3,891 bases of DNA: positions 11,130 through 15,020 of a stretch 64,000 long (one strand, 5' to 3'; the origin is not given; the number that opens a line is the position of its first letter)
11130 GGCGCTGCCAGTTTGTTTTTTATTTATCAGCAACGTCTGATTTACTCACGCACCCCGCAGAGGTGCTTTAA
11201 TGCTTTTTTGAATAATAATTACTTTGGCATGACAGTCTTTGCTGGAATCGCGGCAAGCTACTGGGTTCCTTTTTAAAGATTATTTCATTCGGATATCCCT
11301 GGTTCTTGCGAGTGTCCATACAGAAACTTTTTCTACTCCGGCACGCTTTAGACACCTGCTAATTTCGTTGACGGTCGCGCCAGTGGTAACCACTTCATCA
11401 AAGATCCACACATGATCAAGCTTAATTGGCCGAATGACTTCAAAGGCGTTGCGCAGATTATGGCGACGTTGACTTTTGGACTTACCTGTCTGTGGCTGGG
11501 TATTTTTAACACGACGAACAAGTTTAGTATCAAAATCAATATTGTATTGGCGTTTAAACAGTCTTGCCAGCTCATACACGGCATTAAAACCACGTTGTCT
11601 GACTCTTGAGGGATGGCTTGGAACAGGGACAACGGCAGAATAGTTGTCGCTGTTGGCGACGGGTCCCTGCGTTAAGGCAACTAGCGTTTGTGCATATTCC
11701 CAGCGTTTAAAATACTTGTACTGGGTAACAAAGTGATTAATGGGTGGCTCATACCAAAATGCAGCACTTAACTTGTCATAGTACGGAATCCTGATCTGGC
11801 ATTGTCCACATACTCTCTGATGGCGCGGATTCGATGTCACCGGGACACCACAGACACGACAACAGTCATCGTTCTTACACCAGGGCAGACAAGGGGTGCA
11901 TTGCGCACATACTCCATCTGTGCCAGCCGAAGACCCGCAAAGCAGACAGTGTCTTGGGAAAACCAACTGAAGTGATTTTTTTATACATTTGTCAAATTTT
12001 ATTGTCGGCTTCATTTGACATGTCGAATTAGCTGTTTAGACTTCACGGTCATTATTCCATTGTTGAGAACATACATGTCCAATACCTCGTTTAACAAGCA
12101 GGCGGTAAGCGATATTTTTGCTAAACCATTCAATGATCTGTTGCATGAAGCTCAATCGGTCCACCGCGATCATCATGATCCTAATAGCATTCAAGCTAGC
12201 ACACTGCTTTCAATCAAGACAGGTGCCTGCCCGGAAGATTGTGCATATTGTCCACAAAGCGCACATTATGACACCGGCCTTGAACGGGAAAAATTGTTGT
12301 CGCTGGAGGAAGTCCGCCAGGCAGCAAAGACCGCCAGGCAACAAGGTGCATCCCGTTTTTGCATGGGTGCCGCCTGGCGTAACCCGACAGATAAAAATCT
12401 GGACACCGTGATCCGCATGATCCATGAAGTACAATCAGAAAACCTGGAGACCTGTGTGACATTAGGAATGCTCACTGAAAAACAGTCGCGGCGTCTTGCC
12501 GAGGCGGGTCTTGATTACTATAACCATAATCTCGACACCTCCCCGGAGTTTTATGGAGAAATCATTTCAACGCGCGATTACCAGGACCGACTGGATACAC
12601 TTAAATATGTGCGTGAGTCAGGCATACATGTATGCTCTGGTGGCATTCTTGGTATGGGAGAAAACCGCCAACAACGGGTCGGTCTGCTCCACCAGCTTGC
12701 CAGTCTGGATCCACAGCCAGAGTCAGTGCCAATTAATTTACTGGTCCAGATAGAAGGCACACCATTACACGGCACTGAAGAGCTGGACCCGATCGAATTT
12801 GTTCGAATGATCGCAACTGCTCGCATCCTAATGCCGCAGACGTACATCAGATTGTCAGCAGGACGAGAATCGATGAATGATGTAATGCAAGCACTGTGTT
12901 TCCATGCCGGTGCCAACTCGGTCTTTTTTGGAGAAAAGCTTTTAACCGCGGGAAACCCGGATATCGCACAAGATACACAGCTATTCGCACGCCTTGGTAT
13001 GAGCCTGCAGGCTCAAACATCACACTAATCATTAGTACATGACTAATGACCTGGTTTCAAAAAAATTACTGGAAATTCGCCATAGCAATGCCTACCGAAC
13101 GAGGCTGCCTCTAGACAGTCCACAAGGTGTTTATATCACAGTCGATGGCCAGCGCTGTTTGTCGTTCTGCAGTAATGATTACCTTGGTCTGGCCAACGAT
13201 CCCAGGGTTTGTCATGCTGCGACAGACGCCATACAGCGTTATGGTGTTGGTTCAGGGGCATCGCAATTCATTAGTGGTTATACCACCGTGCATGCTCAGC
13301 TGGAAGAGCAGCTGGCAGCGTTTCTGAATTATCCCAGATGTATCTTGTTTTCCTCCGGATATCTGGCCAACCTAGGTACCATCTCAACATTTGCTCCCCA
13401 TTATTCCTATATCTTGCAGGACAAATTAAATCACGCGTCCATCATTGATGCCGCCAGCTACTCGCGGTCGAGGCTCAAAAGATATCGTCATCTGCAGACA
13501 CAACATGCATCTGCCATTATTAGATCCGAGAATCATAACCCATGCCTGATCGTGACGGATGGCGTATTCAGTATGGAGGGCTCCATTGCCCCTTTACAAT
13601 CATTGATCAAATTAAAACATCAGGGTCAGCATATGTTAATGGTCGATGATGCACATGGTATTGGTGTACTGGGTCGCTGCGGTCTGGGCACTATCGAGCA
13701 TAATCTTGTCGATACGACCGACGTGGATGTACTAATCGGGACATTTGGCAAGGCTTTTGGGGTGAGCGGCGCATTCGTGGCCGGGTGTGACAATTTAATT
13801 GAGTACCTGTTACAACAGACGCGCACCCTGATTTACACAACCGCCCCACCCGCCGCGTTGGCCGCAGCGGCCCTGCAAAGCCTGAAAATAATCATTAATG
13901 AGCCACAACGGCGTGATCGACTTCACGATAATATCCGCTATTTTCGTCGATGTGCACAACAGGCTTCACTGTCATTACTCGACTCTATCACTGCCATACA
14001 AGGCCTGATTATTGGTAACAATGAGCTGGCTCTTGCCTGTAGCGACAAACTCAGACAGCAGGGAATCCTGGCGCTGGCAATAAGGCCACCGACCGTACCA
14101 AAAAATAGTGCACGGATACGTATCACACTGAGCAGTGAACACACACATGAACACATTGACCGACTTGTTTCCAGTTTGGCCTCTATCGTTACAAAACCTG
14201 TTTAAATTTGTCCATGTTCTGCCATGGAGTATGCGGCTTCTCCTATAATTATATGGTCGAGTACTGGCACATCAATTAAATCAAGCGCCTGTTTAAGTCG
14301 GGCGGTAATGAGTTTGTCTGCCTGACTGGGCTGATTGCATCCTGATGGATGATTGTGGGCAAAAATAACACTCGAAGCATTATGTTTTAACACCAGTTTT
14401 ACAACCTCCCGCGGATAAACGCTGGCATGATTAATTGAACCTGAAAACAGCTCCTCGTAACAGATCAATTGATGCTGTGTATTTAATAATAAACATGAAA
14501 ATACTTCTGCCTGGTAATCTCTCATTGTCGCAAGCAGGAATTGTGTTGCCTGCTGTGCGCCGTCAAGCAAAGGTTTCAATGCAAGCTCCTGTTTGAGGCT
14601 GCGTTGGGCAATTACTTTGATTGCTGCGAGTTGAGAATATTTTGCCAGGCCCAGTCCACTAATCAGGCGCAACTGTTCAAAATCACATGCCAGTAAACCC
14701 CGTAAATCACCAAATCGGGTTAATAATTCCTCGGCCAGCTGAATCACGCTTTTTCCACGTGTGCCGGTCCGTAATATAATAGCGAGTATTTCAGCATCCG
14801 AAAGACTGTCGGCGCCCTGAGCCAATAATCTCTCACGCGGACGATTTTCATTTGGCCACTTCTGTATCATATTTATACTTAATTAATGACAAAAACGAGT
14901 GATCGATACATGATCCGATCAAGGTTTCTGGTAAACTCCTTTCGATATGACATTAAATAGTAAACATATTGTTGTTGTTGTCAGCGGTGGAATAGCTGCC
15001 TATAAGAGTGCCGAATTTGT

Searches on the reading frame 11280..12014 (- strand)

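Call 76: search_protein_families(library=pfam, proteins=[window:11280-12014:-], max_evalue=0.00001)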
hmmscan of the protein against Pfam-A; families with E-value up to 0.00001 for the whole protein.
window:11280-12014:- (244 aa): 1 family
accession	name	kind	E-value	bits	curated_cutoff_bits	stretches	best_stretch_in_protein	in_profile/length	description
PF18912.6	DZR_2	-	1.2e-08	35.1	27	1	15-73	2-56/56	Double zinc ribbon domain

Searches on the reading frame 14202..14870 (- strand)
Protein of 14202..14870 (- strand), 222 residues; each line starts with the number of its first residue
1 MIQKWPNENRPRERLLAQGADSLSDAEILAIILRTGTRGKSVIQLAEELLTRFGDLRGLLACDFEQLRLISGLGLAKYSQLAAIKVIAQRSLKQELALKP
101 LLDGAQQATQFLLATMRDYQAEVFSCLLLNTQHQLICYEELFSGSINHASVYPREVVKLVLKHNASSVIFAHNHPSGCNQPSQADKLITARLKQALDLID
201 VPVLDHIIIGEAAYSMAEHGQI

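Call 76: search_protein_families(library=pfam, proteins=[window:14202-14870:-], max_evalue=0.00001)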
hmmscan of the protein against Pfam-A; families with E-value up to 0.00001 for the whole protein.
window:14202-14870:- (222 aa): 2 families
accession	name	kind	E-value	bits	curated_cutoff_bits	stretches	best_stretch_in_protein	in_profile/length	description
PF04002.20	RadC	-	1.3e-42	145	22.1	1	105-220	4-120/121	RadC-like JAB domain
PF20582.4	UPF0758_N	-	5.4e-29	100.5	27.1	1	2-78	1-76/77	UPF0758 N-terminal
